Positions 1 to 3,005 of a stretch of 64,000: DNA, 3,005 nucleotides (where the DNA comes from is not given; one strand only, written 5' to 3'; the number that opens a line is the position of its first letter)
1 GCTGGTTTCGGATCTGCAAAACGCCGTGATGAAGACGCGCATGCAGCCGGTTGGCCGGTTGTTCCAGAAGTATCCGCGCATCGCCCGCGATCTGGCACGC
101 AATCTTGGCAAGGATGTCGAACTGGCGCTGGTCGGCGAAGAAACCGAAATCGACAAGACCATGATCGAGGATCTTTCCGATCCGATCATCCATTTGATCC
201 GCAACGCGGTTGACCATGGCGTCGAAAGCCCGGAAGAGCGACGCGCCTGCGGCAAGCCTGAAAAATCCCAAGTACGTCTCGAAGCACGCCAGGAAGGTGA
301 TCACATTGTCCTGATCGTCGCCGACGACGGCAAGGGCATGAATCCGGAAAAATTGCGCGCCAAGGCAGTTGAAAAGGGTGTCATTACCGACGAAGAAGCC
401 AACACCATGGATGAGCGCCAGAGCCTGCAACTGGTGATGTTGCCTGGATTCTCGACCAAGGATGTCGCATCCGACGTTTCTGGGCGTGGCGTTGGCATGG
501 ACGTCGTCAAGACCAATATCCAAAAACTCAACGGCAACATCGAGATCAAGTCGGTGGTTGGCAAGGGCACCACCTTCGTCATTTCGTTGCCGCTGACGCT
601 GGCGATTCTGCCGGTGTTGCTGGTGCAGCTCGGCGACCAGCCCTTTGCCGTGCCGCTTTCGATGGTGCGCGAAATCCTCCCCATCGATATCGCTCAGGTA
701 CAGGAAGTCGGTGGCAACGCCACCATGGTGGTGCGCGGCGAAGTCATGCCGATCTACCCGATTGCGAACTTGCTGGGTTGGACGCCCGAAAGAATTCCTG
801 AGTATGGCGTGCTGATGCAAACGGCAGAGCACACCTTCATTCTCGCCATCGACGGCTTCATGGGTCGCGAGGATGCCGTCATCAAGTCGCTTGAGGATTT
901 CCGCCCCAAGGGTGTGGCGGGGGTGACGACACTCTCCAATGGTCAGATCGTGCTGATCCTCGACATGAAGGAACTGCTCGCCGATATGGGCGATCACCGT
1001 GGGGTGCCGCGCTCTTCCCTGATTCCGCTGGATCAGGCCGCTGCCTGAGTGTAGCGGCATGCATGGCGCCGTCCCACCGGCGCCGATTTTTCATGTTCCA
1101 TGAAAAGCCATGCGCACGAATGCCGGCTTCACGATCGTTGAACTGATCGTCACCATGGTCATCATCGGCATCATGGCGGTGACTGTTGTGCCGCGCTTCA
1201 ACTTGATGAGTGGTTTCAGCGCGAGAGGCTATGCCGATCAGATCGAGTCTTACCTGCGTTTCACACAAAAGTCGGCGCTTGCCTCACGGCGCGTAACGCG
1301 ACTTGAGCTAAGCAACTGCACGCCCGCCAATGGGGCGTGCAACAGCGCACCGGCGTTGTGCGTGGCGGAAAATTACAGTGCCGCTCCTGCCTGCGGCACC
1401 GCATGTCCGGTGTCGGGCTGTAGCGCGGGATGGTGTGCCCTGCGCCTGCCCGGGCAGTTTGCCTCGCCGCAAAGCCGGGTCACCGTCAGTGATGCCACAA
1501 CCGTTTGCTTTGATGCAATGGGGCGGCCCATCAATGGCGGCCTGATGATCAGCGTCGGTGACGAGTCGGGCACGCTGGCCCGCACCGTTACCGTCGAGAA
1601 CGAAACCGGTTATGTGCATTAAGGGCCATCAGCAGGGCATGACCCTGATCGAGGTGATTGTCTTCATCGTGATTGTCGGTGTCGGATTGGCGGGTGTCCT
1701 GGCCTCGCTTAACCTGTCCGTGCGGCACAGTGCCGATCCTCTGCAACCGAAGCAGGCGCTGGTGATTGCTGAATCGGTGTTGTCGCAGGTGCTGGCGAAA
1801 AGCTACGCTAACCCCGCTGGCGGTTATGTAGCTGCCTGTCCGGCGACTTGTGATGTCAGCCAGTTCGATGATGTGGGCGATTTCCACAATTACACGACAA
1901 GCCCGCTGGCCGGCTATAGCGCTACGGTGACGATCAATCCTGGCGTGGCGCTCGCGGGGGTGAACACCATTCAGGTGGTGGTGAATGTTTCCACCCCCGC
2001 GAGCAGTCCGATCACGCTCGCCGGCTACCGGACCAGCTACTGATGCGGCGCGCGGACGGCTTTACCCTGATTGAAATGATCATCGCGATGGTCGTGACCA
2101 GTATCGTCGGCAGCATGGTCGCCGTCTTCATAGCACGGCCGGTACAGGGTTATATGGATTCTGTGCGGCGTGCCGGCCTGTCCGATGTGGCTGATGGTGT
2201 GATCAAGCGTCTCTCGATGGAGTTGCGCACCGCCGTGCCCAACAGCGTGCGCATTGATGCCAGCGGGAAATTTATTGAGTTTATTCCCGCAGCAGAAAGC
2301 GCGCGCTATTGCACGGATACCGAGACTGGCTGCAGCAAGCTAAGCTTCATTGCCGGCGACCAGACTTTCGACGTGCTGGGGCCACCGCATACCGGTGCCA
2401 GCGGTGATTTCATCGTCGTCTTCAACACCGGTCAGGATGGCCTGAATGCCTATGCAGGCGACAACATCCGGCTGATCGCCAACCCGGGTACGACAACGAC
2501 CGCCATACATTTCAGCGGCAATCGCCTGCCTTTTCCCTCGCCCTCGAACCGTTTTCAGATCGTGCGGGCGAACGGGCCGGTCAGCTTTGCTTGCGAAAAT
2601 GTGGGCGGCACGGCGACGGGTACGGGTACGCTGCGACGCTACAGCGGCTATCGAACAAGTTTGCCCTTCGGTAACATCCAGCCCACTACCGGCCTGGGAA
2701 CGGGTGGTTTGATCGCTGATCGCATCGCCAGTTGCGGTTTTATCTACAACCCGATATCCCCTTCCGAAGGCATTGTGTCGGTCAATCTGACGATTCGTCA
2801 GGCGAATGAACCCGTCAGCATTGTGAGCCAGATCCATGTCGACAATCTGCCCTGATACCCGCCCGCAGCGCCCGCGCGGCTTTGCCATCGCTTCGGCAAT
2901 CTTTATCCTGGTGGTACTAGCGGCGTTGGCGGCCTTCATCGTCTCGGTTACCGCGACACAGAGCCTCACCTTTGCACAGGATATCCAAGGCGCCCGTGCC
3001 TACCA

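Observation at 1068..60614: Over-represented asymmetric 26-nt dispersed motif (14 copies in 64 kb): candidate DNA-uptake-sequence-like or other genome-wide signal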

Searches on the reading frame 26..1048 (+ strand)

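Call 39: search_protein_families(library=pfam, proteins=[window:26-1048:+], max_evalue=0.001)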
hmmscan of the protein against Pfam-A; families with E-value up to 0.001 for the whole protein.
window:26-1048:+ (340 aa): 2 families
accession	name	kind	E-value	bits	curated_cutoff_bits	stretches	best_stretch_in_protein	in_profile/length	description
PF01584.24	CheW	-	1.1e-20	74.1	23.5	1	197-319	2-135/138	CheW-like domain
PF02518.31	HATPase_c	-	8.2e-19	68.5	26.4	1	52-191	4-110/111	Histidine kinase-, DNA gyrase B-, and HSP90-like ATPase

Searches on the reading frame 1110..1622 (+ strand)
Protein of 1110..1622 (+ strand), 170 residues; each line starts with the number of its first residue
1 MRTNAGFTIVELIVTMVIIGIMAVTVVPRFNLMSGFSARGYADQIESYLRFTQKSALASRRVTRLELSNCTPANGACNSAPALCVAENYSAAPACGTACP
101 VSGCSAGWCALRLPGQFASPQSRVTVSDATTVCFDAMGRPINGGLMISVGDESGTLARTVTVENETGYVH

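Call 16: search_protein_families(library=pfam, proteins=[window:1110-1622:+], max_evalue=0.01)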
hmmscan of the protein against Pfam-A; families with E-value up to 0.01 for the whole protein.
window:1110-1622:+ (170 aa): 2 families
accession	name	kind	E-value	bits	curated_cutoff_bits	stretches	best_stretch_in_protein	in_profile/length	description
PF07963.17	N_methyl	-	2.5e-06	27.3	21.2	1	1-26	1-26/27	Prokaryotic N-terminal methylation motif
PF12019.13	GspH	-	0.00047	21.1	21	1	42-163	2-105/108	Type II transport protein GspH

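Call 66: search_solved_structures(query=window:1110-1622:+, max_evalue=1)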
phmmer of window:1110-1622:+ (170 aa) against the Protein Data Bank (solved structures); distinct sequences matched with E-value up to 1: 14.
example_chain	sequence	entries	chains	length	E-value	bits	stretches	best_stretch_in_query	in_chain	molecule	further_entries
9lab_B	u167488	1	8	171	5.7e-05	26.3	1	1-39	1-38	MSHA major pilin subunit MshA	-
7tgg_A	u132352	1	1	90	0.00016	24.9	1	2-57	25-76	Geopilin domain 1 protein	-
9egp_A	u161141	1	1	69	0.0003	24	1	2-52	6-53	Geopilin domain 1 protein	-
2m7g_A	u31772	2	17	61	0.0047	20.1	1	7-58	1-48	Geopilin domain 1 protein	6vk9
6xxe_A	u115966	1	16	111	0.015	18.5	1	7-77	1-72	Uncharacterized protein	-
9laa_A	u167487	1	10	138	0.12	15.6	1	5-37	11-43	Type IV pilin protein PilA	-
8tj2_C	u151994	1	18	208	0.15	15.2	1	7-55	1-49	Type IV major pilin protein PilA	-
8qqj_J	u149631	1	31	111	0.21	14.7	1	7-51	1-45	Type IV narrow pilus major component PilA5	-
3sok_A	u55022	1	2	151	0.4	13.8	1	7-33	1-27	Fimbrial protein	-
1oqw_A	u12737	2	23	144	0.47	13.6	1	7-37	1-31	Fimbrial protein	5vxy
8tum_e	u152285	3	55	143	0.54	13.4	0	7-36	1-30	Type IV major pilin protein PilA | Pilin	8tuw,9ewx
5kua_A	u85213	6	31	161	0.63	13.2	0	7-62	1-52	pilin | Neisseria meningitidis PilE variant SB-GATDH | Neisseria meningitidis PilE, SB-DATDH variant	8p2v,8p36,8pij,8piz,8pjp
8p3b_A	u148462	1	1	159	0.75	12.9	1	7-63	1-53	Fimbrial protein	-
2oy8_A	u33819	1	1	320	0.98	12.6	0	41-69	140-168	Outer surface protein A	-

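Call 67: search_protein_families(library=ncbifam, proteins=[window:1110-1622:+], max_evalue=0.001)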
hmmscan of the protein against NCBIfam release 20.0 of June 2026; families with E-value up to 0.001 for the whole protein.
window:1110-1622:+ (170 aa): 6 families
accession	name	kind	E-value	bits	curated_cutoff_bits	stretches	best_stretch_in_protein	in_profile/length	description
NF040982.1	ComGD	equivalog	4.6e-07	30.3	70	1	5-69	2-67/139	competence type IV pilus minor pilin ComGD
TIGR02532.1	IV_pilin_GFxxxE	domain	3.1e-05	23.6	16.3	1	5-26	2-23/24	prepilin-type N-terminal cleavage/methylation domain-containing protein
TIGR01708.2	typeII_sec_gspH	equivalog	7.4e-05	22.8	80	1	5-55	2-53/169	type II secretion system minor pseudopilin GspH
TIGR01710.1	typeII_sec_gspG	equivalog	0.00015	21.8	88.85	1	6-31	2-27/134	type II secretion system major pseudopilin GspG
NF007800.0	PRK10506.1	equivalog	0.00028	20.7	158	1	1-68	5-73/163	prepilin peptidase-dependent protein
NF041775.1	typeIV_PilA_Myxo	equivalog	0.00045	20.3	400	1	4-55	10-61/214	type IV pilin protein PilA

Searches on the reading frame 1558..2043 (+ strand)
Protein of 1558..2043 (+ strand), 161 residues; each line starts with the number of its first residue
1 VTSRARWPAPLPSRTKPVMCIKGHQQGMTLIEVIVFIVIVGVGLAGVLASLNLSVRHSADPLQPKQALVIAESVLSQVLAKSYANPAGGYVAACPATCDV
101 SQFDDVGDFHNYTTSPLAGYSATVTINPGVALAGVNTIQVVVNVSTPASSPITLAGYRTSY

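Call 39: search_protein_families(library=pfam, proteins=[window:1558-2043:+], max_evalue=0.001)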
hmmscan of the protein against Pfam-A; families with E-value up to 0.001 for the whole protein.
window:1558-2043:+ (161 aa): 1 family
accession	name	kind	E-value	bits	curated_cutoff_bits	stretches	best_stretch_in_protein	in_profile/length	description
PF07963.17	N_methyl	-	7.4e-07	28.9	21.2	1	24-48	3-27/27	Prokaryotic N-terminal methylation motif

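Call 67: search_protein_families(library=ncbifam, proteins=[window:1558-2043:+], max_evalue=0.001)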
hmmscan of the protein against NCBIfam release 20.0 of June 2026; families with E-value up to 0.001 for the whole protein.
window:1558-2043:+ (161 aa): 3 families
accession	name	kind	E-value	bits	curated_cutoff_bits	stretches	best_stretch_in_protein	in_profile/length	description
TIGR02523.1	type_IV_pilV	equivalog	1.7e-07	31.8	52.2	1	25-93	1-69/139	type IV pilus modification protein PilV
TIGR01708.2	typeII_sec_gspH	equivalog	0.00039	20.5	80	1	25-58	1-39/169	type II secretion system minor pseudopilin GspH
TIGR02532.1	IV_pilin_GFxxxE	domain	0.00095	18.9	16.3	0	25-48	1-24/24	prepilin-type N-terminal cleavage/methylation domain-containing protein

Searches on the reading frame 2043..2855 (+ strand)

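Call 39: search_protein_families(library=pfam, proteins=[window:2043-2855:+], max_evalue=0.001)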
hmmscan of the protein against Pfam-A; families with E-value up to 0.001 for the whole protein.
window:2043-2855:+ (270 aa): 1 family
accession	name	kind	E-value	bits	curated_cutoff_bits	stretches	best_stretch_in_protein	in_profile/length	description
PF07963.17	N_methyl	-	5.5e-08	32.5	21.2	1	1-26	1-26/27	Prokaryotic N-terminal methylation motif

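Call 67: search_protein_families(library=ncbifam, proteins=[window:2043-2855:+], max_evalue=0.001)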
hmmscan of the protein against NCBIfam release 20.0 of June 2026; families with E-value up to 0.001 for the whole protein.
window:2043-2855:+ (270 aa): 2 families
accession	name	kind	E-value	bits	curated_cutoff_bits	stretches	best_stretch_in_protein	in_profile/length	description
TIGR02532.1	IV_pilin_GFxxxE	domain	1.6e-05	24.5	16.3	1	6-26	3-23/24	prepilin-type N-terminal cleavage/methylation domain-containing protein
NF007862.0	PRK10574.1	equivalog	0.00033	20.8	138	1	1-95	1-87/145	prepilin peptidase-dependent pilin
